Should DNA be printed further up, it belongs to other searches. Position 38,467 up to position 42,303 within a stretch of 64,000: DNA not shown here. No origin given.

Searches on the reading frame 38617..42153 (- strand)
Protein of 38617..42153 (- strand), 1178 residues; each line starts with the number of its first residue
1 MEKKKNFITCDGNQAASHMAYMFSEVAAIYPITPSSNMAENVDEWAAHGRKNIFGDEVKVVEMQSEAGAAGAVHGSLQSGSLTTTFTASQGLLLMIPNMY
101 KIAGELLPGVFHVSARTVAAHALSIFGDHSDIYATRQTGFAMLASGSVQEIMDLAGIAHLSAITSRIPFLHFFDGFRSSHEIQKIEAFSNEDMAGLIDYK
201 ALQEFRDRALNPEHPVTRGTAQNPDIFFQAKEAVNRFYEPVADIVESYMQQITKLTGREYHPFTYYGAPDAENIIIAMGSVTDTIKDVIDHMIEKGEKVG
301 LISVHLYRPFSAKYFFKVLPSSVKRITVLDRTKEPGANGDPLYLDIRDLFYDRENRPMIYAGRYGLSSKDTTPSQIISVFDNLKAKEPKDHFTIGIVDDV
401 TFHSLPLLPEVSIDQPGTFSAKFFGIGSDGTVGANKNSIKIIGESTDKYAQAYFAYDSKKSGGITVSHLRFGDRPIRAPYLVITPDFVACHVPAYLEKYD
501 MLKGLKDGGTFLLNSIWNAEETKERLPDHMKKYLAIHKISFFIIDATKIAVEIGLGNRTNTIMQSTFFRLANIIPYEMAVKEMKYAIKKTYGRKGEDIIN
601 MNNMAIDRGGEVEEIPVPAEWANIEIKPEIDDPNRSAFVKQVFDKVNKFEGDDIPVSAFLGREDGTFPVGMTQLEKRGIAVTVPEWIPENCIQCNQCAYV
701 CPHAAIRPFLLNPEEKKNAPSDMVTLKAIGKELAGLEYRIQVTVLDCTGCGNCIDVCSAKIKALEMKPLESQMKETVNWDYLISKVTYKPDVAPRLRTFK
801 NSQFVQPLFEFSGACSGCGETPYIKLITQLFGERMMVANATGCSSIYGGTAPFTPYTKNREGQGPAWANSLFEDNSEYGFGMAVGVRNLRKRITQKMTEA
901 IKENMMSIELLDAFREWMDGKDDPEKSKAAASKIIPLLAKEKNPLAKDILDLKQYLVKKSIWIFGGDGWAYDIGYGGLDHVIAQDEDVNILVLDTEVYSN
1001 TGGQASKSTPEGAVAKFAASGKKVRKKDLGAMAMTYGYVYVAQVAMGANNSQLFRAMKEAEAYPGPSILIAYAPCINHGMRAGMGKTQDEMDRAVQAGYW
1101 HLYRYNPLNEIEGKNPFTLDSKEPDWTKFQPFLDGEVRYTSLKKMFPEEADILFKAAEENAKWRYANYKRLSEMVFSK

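Call 14: search_protein_families(library=pfam, proteins=[window:38617-42153:-])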
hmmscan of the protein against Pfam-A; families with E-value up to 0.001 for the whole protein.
window:38617-42153:- (1178 aa): 13 families
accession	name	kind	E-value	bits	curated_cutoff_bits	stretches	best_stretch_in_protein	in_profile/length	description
PF01855.24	POR_N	-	2.4e-78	263.5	27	1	21-249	4-230/231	Pyruvate flavodoxin/ferredoxin oxidoreductase, thiamine diP-bdg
PF01558.24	POR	-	9.7e-31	107.7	27.4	1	427-609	1-171/173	Pyruvate ferredoxin/flavodoxin oxidoreductase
PF10371.14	EKR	-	5.2e-17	61.9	27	1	628-680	5-55/55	Domain of unknown function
PF17147.9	PFOR_II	-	1.7e-16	60.9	27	1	271-374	1-100/102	Pyruvate:ferredoxin oxidoreductase core domain II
PF02775.26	TPP_enzyme_C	-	1e-09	38.8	21.9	1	958-1069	46-149/151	Thiamine pyrophosphate enzyme, C-terminal TPP binding domain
PF12838.12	Fer4_7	-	1.8e-08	35.1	27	1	690-760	1-51/52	4Fe-4S dicluster domain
PF12837.12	Fer4_6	-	6.3e-08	32.7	25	1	683-706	1-24/24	4Fe-4S binding domain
PF13484.11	Fer4_16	-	8.1e-08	33.4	30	1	690-759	1-65/66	4Fe-4S double cluster binding domain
PF13183.11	Fer4_8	-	1.4e-07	32.4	27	1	689-761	3-68/68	4Fe-4S dicluster domain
PF13237.11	Fer4_10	-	2e-07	31.2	25.5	1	688-757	6-52/53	4Fe-4S dicluster domain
PF00037.32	Fer4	-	1.6e-06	28.1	21.1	1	684-707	1-24/24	4Fe-4S binding domain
PF13187.11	Fer4_9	-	7.1e-06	26.4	27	1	690-760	1-50/52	4Fe-4S dicluster domain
PF12797.12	Fer4_2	-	0.00016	21.9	24.5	0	684-702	3-21/22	4Fe-4S binding domain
